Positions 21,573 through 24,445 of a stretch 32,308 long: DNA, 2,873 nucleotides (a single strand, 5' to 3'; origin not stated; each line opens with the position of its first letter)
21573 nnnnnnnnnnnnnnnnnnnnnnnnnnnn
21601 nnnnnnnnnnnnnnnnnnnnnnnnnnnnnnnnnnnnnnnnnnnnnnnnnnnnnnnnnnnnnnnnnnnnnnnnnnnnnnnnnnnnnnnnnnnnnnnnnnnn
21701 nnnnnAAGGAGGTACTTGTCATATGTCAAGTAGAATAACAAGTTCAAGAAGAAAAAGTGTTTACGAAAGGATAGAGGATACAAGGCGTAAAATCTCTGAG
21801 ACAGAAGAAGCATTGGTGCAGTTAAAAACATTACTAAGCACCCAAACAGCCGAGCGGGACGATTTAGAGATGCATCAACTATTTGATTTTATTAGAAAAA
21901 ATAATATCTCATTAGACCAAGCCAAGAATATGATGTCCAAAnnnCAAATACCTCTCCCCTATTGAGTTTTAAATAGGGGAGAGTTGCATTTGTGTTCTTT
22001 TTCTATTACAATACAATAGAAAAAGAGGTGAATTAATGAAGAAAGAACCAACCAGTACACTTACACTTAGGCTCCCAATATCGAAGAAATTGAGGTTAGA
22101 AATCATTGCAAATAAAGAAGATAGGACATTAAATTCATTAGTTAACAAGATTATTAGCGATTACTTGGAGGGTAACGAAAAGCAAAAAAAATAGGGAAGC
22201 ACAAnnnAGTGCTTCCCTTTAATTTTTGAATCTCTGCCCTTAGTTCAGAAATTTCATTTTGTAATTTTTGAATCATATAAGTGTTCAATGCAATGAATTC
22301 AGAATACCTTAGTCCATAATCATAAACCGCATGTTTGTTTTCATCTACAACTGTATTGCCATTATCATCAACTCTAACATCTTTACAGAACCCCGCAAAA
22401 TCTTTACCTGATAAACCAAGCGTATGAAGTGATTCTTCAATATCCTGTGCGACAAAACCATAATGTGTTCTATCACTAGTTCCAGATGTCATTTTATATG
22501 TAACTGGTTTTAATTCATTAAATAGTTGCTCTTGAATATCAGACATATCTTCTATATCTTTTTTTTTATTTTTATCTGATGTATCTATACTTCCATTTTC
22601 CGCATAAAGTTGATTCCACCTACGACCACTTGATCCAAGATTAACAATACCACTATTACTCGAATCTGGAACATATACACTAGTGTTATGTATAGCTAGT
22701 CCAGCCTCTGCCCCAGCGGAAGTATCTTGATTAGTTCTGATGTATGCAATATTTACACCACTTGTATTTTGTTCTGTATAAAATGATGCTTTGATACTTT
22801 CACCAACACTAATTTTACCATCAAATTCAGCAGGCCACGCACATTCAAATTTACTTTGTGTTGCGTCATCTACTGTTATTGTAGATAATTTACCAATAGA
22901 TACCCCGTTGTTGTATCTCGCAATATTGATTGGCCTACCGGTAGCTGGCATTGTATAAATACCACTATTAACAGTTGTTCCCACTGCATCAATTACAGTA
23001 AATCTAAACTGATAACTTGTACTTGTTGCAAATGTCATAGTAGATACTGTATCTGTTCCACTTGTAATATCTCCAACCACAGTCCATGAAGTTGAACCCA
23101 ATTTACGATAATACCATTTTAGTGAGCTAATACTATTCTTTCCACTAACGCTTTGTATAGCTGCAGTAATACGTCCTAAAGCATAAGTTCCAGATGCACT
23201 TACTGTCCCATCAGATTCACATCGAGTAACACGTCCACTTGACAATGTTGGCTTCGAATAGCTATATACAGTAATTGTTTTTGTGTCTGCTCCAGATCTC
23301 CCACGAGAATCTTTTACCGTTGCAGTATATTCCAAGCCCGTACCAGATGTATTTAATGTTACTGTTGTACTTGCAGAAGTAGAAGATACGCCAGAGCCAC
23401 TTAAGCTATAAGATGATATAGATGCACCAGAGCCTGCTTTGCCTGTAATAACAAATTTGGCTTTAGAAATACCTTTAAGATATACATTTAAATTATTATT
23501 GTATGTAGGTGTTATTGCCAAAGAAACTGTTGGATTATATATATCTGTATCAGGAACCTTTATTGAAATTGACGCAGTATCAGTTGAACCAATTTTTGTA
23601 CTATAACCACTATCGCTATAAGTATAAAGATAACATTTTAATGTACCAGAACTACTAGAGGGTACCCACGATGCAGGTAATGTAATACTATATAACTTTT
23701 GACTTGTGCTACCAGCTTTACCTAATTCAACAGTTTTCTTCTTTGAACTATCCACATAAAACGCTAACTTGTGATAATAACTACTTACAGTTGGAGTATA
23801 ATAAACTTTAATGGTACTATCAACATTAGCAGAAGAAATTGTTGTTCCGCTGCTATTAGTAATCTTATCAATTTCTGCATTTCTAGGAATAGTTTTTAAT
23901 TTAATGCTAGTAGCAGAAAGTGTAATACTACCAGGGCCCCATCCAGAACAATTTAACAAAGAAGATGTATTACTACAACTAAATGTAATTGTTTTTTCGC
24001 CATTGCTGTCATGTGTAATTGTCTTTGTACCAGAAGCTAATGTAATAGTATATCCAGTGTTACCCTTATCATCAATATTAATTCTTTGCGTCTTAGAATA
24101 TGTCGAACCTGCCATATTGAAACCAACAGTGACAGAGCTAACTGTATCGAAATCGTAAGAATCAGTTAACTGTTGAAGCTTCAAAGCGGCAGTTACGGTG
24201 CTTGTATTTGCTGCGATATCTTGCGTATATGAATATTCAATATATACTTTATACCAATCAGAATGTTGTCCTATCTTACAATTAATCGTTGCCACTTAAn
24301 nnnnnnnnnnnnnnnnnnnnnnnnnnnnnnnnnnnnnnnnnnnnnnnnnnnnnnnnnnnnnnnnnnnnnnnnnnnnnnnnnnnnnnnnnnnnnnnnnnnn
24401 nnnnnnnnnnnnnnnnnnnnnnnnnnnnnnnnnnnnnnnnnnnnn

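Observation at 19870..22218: Terminator-bounded integration cassette (xis - attP with tRNA 3' end and arm repeats - int - orf - RHH) inserted between a virulent-style DNA-metabolism module and the tail operon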

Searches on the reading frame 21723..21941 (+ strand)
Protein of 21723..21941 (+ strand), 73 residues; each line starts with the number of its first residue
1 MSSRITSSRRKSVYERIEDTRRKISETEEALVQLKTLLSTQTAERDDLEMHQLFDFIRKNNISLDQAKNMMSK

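Call 7: search_protein_families(library=pfam, proteins=[window:21723-21941:+], max_evalue=0.01)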
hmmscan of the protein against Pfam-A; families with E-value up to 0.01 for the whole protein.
window:21723-21941:+ (73 aa): 0 families

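Call 31: search_protein_families(library=phrogs, proteins=[window:21723-21941:+], max_evalue=0.01)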
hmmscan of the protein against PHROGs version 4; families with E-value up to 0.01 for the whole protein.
window:21723-21941:+ (73 aa): 0 families

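Call 50: search_protein_families(library=pfam, proteins=[window:21723-21941:+], max_evalue=10)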
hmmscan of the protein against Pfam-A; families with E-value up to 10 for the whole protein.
window:21723-21941:+ (73 aa): 1 family
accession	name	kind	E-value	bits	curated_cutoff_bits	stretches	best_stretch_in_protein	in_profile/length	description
PF06428.16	Sec2p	-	0.012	16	28.5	1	7-47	49-89/92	GDP/GTP exchange factor Sec2p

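Call 51: find_homologous_proteins(query=window:21723-21941:+, max_evalue=0.001)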
Query window:21723-21941:+ (73 aa): 59 proteins with E <= 0.001 among 59 candidates.
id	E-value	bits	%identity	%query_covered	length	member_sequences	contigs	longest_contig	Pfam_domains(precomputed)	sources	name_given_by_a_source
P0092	7.9e-37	140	100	100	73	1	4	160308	-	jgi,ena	jgi:hypothetical protein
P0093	2.1e-32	126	90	100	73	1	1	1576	-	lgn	-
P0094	2.4e-31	123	88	100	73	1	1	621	-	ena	-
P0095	4.7e-31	122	86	100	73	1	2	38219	-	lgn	-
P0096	5.2e-31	122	86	100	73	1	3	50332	-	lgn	-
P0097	9.2e-31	121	86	99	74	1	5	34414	-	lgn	-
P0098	1.4e-30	120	86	100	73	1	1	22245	-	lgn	-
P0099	1.6e-30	120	86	100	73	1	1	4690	-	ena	-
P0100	2.0e-30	120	85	100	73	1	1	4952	-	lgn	-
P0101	2.4e-30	120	86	100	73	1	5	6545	-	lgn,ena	-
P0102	2.4e-30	120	85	100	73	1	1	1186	-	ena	-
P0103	2.8e-30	120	87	85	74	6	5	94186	-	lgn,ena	-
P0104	2.9e-30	119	85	100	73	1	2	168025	-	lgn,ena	-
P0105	3.3e-30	119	85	100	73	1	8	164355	-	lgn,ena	-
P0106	3.7e-30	119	85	100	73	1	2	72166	-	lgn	-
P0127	2.4e-29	117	82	85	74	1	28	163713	-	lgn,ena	-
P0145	1.3e-18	83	67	90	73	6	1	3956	PF14193.12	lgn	-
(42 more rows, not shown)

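Call 52: find_encoding_contigs(protein=P0092, flank=10000, max_places=6)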
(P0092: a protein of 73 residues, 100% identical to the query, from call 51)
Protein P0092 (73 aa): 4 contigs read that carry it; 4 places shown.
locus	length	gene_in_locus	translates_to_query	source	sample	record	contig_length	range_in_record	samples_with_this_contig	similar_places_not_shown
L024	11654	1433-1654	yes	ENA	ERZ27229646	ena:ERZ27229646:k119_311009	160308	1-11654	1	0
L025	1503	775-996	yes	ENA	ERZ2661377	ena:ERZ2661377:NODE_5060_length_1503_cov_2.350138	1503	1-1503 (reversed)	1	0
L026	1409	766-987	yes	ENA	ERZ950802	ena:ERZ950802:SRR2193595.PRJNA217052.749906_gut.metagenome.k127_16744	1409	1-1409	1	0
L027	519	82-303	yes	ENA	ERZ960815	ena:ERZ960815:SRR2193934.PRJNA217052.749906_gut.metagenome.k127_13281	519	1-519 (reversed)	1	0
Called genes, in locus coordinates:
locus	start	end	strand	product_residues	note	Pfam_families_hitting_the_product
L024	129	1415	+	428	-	PF00589:Phage_integrase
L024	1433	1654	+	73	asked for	-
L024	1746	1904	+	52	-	-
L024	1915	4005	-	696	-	PF05895:DUF859, PF13884:Peptidase_S74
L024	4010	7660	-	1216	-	-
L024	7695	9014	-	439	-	PF20195:DUF6558, PF20753:DUF6558_C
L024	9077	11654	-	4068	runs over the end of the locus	PF10145:PhageMin_Tail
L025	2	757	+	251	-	?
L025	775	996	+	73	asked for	-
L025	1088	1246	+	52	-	-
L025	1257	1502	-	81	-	?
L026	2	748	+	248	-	?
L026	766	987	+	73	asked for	-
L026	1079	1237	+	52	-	-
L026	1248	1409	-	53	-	?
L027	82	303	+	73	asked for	-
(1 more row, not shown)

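Call 53: find_encoding_contigs(protein=P0127, flank=10000, max_places=10)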
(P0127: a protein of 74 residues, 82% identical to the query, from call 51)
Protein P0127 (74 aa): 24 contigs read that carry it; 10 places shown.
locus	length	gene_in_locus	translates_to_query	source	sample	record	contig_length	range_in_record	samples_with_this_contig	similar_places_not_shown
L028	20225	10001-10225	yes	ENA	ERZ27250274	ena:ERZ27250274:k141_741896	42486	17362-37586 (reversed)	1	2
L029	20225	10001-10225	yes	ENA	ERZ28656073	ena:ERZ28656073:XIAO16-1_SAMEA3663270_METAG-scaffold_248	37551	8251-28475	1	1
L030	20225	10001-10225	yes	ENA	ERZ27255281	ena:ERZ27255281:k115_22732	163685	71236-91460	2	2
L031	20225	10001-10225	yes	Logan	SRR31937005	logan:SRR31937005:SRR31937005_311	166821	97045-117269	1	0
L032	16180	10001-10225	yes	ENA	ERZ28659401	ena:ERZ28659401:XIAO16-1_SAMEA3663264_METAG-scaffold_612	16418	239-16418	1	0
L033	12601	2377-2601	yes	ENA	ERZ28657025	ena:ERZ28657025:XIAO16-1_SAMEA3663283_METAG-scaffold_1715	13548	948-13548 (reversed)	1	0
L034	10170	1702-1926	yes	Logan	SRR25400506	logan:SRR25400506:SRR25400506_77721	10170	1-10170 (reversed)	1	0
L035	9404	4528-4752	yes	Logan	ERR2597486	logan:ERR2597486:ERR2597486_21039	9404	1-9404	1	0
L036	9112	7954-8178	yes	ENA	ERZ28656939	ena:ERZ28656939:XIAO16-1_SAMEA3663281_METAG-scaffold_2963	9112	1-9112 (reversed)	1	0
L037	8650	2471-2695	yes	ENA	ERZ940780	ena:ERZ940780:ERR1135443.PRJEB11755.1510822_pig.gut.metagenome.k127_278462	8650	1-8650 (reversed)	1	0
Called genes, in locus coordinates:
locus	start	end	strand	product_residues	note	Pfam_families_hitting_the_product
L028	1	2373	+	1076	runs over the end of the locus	PF02811:PHP, PF07733:DNA_pol3_alpha, PF01336:tRNA_anti-codon (faint), PF17657:DNA_pol3_finger, PF12836:HHH_3 (faint), PF14579:HHH_6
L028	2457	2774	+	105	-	-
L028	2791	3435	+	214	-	-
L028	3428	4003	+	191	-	PF00625:Guanylate_kin (weak), PF01712:dNK (faint)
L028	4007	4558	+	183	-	PF06941:NT5C, PF13344:Hydrolase_6 (faint)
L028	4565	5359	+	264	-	PF02867:Ribonuc_red_lgC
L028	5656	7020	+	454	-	PF02867:Ribonuc_red_lgC, PF12637:TSCPD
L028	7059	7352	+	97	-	-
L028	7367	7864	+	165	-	PF00692:dUTPase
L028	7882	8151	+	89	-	-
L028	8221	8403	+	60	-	PF12728:HTH_17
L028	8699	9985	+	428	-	PF00589:Phage_integrase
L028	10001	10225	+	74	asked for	-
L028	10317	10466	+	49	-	-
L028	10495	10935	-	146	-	-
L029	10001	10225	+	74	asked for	-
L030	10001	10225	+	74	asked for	-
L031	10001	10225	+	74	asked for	-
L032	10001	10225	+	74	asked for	-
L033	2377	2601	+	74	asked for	-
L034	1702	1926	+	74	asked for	-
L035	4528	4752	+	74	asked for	-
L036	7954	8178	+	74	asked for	-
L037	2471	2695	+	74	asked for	-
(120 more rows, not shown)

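Call 67: search_protein_families(library=ncbifam, proteins=[window:21723-21941:+], max_evalue=0.1)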
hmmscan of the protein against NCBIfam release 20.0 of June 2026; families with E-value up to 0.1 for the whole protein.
window:21723-21941:+ (73 aa): 1 family
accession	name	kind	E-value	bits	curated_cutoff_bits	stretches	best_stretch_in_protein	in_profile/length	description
NF011863.0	PRK15335.1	equivalog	0.0037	17.5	192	1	7-70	18-85/147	SPI-1 type III secretion system protein SpaM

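Call 88: search_protein_families(library=pfam, alignment_id=A6, max_evalue=0.1)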
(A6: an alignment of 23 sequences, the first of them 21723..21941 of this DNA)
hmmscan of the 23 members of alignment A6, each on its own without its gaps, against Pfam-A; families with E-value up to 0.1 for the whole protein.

A. member 1, window:21723-21941:+ (73 aa): 1 family
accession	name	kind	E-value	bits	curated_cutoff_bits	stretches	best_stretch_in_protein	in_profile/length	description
PF06428.16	Sec2p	-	0.012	16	28.5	1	7-47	49-89/92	GDP/GTP exchange factor Sec2p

B. families by the number of members that match (of 23 scanned): 48 families (the first 25 are shown)
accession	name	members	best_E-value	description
PF06428.16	Sec2p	15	0.0033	GDP/GTP exchange factor Sec2p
PF19111.5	DUF5798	11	0.00077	Family of unknown function (DUF5798)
PF16566.10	CREPT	7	0.0055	Cell-cycle alteration and expression-elevated protein in tumour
PF02090.21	SPAM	6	0.00033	Salmonella surface presentation of antigen gene type M protein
PF06156.18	YabA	6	0.0049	Initiation control protein YabA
PF21680.2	GIDA_C_1st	6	0.029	tRNA modifying enzyme MnmG/GidA C-terminal helical domain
PF04977.20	DivIC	4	0.026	Septum formation initiator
PF05384.16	DegS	3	0.0038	Sensor protein DegS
PF14193.11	DUF4315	2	2.1e-06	Domain of unknown function (DUF4315)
PF12072.13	RNase_Y_N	2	0.0025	RNase Y N-terminal region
PF23203.1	KIF21A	2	0.0072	KIF21A-like domain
PF15646.12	Tox-REase-2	2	0.011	Restriction endonuclease fold toxin 2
PF25644.1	Seadorna_VP4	2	0.018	Seadornavirus membrane penetration protein VP4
PF00873.25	ACR_tran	2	0.021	AcrB/AcrD/AcrF family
PF23991.1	DUF7310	2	0.039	Coiled-coil region of unknown function (DUF7310)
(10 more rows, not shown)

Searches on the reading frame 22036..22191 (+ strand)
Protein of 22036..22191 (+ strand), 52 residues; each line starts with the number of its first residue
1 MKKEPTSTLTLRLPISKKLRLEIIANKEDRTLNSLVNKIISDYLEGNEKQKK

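Call 7: search_protein_families(library=pfam, proteins=[window:22036-22191:+], max_evalue=0.01)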
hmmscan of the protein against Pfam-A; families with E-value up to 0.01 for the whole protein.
window:22036-22191:+ (52 aa): 0 families

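Call 31: search_protein_families(library=phrogs, proteins=[window:22036-22191:+], max_evalue=0.01)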
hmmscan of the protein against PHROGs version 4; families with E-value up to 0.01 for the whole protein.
window:22036-22191:+ (52 aa): 4 families
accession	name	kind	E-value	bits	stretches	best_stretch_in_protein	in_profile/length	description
phrog_2685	-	other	1.1e-06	30.1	1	7-51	19-63/161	partition protein ATPase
phrog_582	-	transcription regulation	1.3e-06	29.6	1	2-51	53-102/105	Arc-like repressor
phrog_3431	-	transcription regulation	0.0033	18.1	1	8-48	20-57/67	Arc-like repressor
phrog_228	-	transcription regulation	0.0061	17.3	1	4-51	8-55/251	Arc-like repressor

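Call 50: search_protein_families(library=pfam, proteins=[window:22036-22191:+], max_evalue=10)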
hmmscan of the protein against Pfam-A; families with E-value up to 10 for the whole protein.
window:22036-22191:+ (52 aa): 1 family
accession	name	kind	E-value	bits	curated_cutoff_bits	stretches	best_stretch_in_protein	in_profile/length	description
PF07878.17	RHH_5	-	0.017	15.3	26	1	20-46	15-41/43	CopG-like RHH_1 or ribbon-helix-helix domain, RHH_5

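Call 67: search_protein_families(library=ncbifam, proteins=[window:22036-22191:+], max_evalue=0.1)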
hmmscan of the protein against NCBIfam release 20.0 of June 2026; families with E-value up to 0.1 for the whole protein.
window:22036-22191:+ (52 aa): 1 family
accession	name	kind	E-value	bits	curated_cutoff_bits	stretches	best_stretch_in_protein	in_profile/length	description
NF048017.1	antitoxin_RelB_like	equivalog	0.015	15.5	50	1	12-47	1-36/70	type II toxin-antitoxin system RelB family antitoxin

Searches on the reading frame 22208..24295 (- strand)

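Call 7: search_protein_families(library=pfam, proteins=[window:22208-24295:-], max_evalue=0.01)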
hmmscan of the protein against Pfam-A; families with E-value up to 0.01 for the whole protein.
window:22208-24295:- (696 aa): 2 families
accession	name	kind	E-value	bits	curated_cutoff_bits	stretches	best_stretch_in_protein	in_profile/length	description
PF05895.17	DUF859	-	2e-20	73.3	28.8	1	24-362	22-342/626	Siphovirus protein of unknown function (DUF859)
PF13884.11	Peptidase_S74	-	6.6e-11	42.8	22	1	573-627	1-57/58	Chaperone of endosialidase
